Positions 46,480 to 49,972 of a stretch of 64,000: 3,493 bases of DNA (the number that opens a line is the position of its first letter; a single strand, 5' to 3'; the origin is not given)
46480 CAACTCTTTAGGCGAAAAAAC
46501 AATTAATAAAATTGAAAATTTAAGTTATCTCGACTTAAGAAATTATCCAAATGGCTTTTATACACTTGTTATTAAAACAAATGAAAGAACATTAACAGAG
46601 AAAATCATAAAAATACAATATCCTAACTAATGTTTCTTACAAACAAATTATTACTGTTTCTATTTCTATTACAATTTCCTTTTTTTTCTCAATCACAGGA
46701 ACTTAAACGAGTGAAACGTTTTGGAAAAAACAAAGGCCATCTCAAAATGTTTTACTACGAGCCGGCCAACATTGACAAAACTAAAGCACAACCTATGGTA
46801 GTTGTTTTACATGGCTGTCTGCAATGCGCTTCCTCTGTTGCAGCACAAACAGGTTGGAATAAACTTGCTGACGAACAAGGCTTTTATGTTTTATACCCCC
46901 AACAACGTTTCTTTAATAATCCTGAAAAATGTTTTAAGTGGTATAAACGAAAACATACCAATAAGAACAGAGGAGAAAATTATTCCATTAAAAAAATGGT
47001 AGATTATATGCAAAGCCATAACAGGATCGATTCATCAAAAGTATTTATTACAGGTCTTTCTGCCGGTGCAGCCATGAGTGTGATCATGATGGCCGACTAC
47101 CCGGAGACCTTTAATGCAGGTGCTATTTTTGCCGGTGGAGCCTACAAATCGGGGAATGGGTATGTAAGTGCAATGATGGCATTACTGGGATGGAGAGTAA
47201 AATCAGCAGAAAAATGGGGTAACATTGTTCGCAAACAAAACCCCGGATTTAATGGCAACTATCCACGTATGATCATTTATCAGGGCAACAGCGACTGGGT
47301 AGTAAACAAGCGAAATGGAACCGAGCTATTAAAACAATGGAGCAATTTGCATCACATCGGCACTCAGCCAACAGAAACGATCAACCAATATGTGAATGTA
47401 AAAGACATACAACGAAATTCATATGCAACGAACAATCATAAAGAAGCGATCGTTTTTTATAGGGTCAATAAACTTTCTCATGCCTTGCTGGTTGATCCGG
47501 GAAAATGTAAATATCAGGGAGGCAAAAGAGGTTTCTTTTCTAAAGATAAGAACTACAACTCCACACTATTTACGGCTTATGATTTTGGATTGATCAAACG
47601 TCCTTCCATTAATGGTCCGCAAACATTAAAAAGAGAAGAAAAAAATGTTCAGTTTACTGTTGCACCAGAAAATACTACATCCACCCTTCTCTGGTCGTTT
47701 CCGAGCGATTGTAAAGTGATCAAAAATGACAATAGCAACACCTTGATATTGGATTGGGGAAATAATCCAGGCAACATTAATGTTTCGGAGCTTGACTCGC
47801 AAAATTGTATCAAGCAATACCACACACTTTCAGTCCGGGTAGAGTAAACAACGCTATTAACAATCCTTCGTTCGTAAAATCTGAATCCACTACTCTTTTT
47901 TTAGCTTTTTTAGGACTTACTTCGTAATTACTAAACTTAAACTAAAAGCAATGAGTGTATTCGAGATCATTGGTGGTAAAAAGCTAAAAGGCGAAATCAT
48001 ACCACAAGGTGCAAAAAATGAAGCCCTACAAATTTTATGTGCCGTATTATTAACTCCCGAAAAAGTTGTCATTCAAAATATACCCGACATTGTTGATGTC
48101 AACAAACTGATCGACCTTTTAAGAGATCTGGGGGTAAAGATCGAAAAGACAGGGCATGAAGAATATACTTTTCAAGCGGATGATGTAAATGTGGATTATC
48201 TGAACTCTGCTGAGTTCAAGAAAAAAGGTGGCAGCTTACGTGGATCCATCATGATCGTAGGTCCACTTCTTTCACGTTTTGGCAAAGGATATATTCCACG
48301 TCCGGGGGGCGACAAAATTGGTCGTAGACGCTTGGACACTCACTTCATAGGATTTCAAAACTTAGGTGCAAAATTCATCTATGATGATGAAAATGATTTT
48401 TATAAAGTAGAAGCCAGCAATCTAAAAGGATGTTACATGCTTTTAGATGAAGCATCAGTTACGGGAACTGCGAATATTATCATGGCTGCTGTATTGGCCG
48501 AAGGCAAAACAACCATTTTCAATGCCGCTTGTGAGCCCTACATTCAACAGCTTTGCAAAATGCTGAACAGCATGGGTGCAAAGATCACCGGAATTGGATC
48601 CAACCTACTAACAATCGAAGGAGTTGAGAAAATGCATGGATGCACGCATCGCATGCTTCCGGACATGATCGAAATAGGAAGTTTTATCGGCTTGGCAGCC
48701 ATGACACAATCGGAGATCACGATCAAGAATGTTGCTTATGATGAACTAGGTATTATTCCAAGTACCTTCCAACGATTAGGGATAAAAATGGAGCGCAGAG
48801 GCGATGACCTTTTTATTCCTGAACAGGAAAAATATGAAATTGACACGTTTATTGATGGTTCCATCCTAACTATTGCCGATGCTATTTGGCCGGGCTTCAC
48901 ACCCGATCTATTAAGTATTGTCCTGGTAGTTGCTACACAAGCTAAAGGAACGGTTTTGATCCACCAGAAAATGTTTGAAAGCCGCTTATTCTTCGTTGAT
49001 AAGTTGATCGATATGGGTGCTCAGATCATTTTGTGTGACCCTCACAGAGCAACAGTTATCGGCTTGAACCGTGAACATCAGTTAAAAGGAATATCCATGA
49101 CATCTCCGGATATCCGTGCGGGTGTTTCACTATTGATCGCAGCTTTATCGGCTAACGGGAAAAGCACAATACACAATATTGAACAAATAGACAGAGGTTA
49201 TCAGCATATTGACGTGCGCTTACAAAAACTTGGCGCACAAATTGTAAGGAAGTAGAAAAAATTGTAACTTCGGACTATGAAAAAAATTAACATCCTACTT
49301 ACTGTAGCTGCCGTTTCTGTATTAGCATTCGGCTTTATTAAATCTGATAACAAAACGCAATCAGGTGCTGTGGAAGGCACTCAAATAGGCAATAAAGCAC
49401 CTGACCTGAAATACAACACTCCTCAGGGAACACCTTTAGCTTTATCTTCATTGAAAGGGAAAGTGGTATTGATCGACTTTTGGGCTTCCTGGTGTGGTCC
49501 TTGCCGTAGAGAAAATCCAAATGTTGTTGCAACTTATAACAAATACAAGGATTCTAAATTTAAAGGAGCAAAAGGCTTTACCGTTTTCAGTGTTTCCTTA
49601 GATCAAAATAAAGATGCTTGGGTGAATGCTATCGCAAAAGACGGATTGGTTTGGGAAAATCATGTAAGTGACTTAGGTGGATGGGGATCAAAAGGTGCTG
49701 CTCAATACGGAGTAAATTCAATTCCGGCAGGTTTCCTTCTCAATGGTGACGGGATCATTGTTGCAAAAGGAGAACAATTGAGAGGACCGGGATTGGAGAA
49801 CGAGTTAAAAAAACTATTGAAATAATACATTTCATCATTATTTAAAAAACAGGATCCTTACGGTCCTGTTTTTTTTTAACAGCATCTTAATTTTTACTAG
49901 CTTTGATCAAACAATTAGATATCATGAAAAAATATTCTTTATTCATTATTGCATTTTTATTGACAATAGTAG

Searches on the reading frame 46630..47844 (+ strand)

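Call 66: search_protein_families(library=pfam, proteins=[window:46630-47844:+], max_evalue=0.00001)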
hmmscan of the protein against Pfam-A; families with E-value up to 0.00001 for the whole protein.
window:46630-47844:+ (405 aa): 5 families
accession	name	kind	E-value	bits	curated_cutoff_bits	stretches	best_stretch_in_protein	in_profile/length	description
PF10503.15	Esterase_PHB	-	2.4e-24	86.2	23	1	52-239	14-197/219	Esterase PHB depolymerase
PF00756.26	Esterase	-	1.2e-09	38.8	22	1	38-236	8-208/251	Putative esterase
PF00326.27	Peptidase_S9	-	1.3e-08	35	22.6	1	82-179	12-107/213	Prolyl oligopeptidase family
PF03959.19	FSH1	-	2.3e-07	31.1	21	1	69-239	19-188/211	Serine hydrolase (FSH1)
PF12146.15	Hydrolase_4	-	1.6e-06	28.1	27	0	120-196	62-136/239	Serine aminopeptidase, S33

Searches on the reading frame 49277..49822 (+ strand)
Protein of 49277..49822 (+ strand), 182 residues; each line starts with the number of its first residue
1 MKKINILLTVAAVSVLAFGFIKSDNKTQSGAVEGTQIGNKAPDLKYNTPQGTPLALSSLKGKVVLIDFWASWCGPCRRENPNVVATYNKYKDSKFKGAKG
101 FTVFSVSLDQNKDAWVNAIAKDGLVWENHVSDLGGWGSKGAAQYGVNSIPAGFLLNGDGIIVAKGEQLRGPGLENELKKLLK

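Call 70: search_protein_families(library=pfam, proteins=[window:49277-49822:+], max_evalue=0.00001)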
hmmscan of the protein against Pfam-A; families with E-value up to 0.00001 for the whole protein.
window:49277-49822:+ (182 aa): 4 families
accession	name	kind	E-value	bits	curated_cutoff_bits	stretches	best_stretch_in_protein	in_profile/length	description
PF08534.16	Redoxin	-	7.7e-16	58.6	26.6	1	37-165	2-132/148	Redoxin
PF13905.12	Thioredoxin_8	-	5.6e-15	55.9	27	1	61-160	1-93/94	Thioredoxin-like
PF00578.27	AhpC-TSA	-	1.6e-14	54.4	26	1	37-163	1-123/124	AhpC/TSA family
PF00085.26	Thioredoxin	-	1e-09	38.7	23.5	1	61-113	18-63/103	Thioredoxin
